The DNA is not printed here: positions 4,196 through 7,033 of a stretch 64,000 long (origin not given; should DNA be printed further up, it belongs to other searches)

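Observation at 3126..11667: Translationally coupled T2SS/T4P-type envelope cluster carrying two divergent secretin paralogs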

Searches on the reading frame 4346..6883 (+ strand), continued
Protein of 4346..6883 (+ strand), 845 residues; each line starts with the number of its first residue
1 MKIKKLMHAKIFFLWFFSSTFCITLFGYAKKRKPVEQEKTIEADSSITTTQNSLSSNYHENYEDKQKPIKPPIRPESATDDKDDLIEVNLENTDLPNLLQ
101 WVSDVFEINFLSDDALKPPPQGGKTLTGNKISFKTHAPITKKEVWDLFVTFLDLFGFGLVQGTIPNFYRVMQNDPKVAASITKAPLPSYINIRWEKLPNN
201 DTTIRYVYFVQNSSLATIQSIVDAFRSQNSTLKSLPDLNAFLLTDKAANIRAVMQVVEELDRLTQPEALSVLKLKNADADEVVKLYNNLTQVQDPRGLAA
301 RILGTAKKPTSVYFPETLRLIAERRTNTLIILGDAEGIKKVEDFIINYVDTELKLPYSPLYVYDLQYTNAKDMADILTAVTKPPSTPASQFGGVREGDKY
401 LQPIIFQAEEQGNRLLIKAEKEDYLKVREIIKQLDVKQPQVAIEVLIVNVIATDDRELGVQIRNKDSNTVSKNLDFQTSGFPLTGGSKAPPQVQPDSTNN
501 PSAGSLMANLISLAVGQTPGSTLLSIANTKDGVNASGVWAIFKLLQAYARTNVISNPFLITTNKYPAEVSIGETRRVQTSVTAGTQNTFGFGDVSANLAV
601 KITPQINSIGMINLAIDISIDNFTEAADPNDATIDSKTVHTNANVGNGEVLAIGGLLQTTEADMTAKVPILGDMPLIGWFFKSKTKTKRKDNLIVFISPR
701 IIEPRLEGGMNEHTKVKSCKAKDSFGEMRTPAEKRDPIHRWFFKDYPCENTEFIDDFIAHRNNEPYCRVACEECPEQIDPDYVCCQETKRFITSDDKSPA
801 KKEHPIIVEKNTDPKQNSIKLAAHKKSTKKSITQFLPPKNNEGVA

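Call 30: search_solved_structures(query=window:4346-6883:+, max_evalue=0.00001, show_alignments=2)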
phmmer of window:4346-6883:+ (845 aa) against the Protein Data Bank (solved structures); distinct sequences matched with E-value up to 0.00001: 22.
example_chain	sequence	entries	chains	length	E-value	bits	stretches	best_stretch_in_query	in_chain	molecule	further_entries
5zdh_A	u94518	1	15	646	2.4e-43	151.6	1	129-707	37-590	Type II secretion system protein D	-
6i1y_A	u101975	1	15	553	4.6e-41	144.1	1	235-708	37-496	General secretion pathway protein GspD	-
5wq8_A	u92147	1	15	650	1.6e-40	142.3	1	130-706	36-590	Type II secretion system protein D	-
5wq9_A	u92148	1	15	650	1.2e-39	139.4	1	130-706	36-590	Type II secretion system protein D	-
6hcg_A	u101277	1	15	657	2.6e-39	138.2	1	131-724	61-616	Type II secretion system protein D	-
6i1x_A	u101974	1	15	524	5.3e-36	127.3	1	238-704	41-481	Type II secretion system protein D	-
5wln_G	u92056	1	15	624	1.7e-35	125.6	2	532-703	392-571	Type II secretion system protein D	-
5wq7_A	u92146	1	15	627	1.1e-33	119.7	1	130-703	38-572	Putative type II secretion system protein D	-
5w68_A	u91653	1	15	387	5.5e-33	117.4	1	362-707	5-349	Putative type II secretion protein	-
9k8v_A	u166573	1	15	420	1e-29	106.6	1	364-706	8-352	General secretion pathway protein D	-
6w6m_A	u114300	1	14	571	2.6e-24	88.6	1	388-702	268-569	Type IV pilus secretin PilQ family protein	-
9sh1_A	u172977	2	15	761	2.5e-19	72.2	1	413-702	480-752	Type IV pilus biogenesis and competence protein PilQ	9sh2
4av2_A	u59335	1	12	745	2.8e-19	72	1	413-702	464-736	TYPE IV PILUS BIOGENESIS AND COMPETENCE PROTEIN PILQ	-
6ve2_A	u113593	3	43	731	2e-16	62.6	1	407-704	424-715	Fimbrial assembly protein PilQ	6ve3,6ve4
9x0w_A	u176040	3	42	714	3.1e-16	61.9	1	407-703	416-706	Fimbrial assembly protein PilQ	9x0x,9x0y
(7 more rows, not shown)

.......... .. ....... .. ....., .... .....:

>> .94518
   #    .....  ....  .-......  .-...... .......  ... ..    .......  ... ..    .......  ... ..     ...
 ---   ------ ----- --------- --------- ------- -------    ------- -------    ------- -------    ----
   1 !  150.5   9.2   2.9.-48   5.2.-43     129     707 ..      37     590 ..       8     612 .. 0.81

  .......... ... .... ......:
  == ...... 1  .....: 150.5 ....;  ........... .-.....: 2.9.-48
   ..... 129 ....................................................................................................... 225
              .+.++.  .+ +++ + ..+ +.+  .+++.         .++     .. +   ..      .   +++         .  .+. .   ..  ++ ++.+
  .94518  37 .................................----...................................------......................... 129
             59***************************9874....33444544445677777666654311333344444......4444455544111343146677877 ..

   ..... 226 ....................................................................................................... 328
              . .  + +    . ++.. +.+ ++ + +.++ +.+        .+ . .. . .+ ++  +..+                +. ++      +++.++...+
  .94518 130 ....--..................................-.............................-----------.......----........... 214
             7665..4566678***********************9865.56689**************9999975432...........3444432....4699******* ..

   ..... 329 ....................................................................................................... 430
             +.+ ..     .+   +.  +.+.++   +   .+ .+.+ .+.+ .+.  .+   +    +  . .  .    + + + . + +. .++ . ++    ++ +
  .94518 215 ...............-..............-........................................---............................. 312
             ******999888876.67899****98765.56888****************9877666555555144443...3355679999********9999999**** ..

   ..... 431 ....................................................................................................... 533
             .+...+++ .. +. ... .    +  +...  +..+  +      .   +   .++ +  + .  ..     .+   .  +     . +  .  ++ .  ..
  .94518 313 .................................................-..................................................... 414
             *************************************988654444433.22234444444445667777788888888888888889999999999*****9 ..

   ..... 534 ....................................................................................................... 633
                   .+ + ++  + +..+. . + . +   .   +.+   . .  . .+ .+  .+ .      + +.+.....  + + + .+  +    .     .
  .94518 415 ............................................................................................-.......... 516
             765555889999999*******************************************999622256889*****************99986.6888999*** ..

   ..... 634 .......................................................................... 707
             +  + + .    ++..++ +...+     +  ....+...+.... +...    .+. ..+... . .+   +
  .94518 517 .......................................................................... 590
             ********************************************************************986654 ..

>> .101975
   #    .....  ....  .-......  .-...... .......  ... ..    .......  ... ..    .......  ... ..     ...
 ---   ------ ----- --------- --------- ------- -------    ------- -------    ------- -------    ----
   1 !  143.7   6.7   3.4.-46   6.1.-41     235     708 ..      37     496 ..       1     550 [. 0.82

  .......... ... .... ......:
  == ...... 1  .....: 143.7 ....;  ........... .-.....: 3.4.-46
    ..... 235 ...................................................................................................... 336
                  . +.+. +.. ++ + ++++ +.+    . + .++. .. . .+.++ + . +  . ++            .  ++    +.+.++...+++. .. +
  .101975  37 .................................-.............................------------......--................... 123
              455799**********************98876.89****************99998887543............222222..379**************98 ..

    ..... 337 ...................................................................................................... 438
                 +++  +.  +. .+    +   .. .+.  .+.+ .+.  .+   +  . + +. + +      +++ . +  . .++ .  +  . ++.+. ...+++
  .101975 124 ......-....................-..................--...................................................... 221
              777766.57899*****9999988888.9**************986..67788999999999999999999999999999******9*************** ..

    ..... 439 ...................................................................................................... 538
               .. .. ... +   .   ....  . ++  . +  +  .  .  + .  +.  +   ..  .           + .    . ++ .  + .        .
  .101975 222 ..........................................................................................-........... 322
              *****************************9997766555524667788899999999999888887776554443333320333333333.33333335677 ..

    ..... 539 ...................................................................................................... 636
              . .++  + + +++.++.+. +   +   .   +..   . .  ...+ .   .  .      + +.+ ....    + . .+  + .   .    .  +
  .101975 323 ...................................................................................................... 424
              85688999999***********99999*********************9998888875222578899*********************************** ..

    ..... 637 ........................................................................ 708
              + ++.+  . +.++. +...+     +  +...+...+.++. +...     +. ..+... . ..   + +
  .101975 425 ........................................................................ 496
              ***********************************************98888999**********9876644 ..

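Call 35: find_related_loci(query=A1, collection=metagenome_contigs, flank=10000)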
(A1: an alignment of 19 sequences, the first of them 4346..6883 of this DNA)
Query A1 (845 aa) in metagenome_contigs; peptide patterns used: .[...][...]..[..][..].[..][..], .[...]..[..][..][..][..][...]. (x = any residue, [..] = any of these).
600 stretches matched a pattern (row limit reached: there are more); 459 encode a relative of the query (tblastn E <= 1e-3); the best 80 are kept; 80 distinct loci.
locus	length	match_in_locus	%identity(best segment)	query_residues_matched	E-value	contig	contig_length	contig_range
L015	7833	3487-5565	55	73-765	0e+0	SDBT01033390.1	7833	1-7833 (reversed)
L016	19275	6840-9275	45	14-831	0e+0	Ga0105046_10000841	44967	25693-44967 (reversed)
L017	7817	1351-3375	45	80-772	0e+0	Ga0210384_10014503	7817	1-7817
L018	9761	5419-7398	46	86-761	0e+0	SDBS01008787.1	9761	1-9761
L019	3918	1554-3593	44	80-764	0e+0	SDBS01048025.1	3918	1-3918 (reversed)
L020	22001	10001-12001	44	86-764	3e-180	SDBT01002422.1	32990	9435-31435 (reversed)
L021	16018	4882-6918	43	80-758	4e-180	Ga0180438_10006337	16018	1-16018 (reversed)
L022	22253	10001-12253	41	67-839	6e-180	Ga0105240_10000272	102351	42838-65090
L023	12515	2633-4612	42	81-758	2e-176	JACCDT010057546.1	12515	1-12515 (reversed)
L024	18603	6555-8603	41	81-761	3e-176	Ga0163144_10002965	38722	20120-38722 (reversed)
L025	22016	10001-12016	44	81-772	0e+0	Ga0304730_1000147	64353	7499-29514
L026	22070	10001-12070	44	67-764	5e-175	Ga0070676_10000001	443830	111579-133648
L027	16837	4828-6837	43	89-762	1e-170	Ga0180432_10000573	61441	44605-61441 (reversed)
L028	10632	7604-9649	43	81-762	2e-170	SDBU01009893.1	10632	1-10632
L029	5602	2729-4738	42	89-758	8e-173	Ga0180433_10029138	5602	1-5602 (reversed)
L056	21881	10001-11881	27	30-708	4e-58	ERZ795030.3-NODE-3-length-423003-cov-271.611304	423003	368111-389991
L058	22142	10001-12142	42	81-806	0e+0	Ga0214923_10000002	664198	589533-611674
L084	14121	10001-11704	24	83-703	2e-43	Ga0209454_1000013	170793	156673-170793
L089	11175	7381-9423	25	29-733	6e-43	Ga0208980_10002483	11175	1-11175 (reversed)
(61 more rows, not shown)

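Call 39: find_homologous_proteins(query=L025:3281-4501:-, max_evalue=0.00001)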
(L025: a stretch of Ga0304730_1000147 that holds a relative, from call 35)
Query L025:3281-4501:- (406 aa): 3300 proteins with E <= 0.00001 among 8000 candidates; the best 120 are listed.
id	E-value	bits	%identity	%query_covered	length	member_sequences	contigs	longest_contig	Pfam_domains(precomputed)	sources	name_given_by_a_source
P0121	5.9e-252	853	100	100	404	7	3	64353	PF00482.29,PF28597.1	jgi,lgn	-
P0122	3.4e-240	815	94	100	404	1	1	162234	PF00482.29,PF28597.1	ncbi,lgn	-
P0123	7.8e-240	814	95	99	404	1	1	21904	PF00482.29,PF28597.1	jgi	jgi:type II secretory pathway component PulF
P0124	3.6e-232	788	92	100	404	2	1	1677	PF00482.29,PF28597.1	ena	-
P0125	8.0e-230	781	90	100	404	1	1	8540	PF00482.29,PF28597.1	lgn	-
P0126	2.3e-228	776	90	100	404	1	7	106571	PF00482.29,PF28597.1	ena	-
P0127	2.9e-228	775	91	100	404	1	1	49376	PF00482.29,PF28597.1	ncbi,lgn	-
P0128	3.1e-204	696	80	99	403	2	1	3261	PF00482.29,PF28597.1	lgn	-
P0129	5.3e-201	686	81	99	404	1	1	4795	PF00482.29,PF28597.1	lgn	-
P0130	2.7e-195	667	76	99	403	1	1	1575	PF00482.29,PF28597.1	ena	-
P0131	2.3e-194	664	76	99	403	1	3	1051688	PF00482.29,PF28597.1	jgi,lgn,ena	-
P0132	1.8e-186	638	74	100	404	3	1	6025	PF00482.29,PF28597.1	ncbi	-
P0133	2.3e-186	638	75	100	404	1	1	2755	PF00482.29,PF28597.1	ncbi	-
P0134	3.7e-183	627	73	100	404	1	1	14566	PF00482.29,PF28597.1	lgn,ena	-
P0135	8.2e-183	626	73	100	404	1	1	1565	PF00482.29,PF28597.1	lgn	-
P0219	8.2e-140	484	58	100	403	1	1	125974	PF00482.29,PF28597.1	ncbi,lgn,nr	ncbi:MAG: type II secretion system F family protein [Candidatus Dependentiae bacterium]|nr:type II s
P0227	2.0e-139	483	57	100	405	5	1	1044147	PF00482.29,PF28597.1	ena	-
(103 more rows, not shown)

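Call 40: find_encoding_contigs(protein=P0227, flank=10000, max_places=1)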
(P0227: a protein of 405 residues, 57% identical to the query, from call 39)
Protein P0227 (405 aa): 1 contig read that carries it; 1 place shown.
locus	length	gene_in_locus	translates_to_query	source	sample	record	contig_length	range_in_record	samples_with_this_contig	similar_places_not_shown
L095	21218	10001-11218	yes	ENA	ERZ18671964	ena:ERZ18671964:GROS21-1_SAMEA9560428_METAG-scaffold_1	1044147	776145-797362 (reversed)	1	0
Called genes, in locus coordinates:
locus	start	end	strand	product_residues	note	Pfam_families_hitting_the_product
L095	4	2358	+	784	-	PF02190:LON_substr_bdg, PF00004:AAA, PF07728:AAA_5, PF22667:Lon_lid, PF05362:Lon_C, PF13541:ChlI (weak)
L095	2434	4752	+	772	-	PF01735:PLA2_B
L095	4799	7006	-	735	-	PF01820:Dala_Dala_lig_N, PF02655:ATP-grasp_3 (faint), PF07478:Dala_Dala_lig_C, PF02786:CPSase_L_D2 (faint), PF13535:ATP-grasp_4, PF01820:Dala_Dala_lig_N, PF07478:Dala_Dala_lig_C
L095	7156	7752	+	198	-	PF00929:RNase_T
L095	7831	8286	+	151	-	-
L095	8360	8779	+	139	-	-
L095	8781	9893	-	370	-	-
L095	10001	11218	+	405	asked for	PF28597:T2SSF_N, PF00482:T2SSF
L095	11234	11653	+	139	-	PF08334:T2SSG, PF22434:PilW_C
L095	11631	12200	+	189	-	PF07963:N_methyl (weak)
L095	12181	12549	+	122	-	-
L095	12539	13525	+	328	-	-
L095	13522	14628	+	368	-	-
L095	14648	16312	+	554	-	PF02470:MlaD, PF27164:Aq_493_lipo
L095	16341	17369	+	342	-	-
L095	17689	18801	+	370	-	-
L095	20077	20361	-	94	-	-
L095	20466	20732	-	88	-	-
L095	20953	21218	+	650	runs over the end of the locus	PF00270:DEAD (weak), PF04851:ResIII, PF17757:UvrB_inter, PF27431:UvrB_3rd, PF00271:Helicase_C, PF12344:UvrB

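Call 41: find_encoding_contigs(protein=P0219, flank=10000, max_places=1)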
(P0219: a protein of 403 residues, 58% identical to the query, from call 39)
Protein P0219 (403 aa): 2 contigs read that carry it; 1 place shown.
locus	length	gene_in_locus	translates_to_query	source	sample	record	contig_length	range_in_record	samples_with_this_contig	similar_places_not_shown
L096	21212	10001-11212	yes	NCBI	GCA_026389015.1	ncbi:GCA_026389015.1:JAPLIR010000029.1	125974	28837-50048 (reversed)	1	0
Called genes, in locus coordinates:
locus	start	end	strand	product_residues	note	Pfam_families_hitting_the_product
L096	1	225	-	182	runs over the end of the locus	PF00578:AhpC-TSA, PF08534:Redoxin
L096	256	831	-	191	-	-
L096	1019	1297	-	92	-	-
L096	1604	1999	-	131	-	PF01648:ACPS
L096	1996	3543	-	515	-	PF13541:ChlI, PF00493:MCM (faint), PF00158:Sigma54_activat (faint), PF01078:Mg_chelatase, PF07728:AAA_5, PF13335:Mg_chelatase_C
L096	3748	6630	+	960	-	-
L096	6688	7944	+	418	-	-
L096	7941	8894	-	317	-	PF00023:Ank (faint), PF12796:Ank_2, PF13606:Ank_3 (faint), PF13637:Ank_4 (faint), PF13857:Ank_5 (faint), PF12796:Ank_2 (weak)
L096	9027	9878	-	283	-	-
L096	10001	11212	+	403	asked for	PF28597:T2SSF_N, PF00482:T2SSF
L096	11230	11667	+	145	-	PF07963:N_methyl (weak), PF08334:T2SSG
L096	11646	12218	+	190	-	PF07963:N_methyl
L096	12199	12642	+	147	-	PF07963:N_methyl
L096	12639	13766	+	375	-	PF07963:N_methyl (weak)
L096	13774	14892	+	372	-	-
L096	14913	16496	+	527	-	PF02470:MlaD, PF27164:Aq_493_lipo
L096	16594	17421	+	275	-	PF12796:Ank_2 (faint), PF13637:Ank_4 (faint), PF13857:Ank_5 (faint), PF00023:Ank (faint), PF13606:Ank_3 (faint)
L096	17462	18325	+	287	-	-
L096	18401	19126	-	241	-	PF02777:Sod_Fe_C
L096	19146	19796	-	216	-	-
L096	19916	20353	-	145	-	PF00023:Ank (faint), PF13606:Ank_3 (faint), PF12796:Ank_2, PF13637:Ank_4 (weak)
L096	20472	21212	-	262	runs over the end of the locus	PF13606:Ank_3 (faint), PF12796:Ank_2, PF13857:Ank_5, PF00023:Ank (weak), PF13637:Ank_4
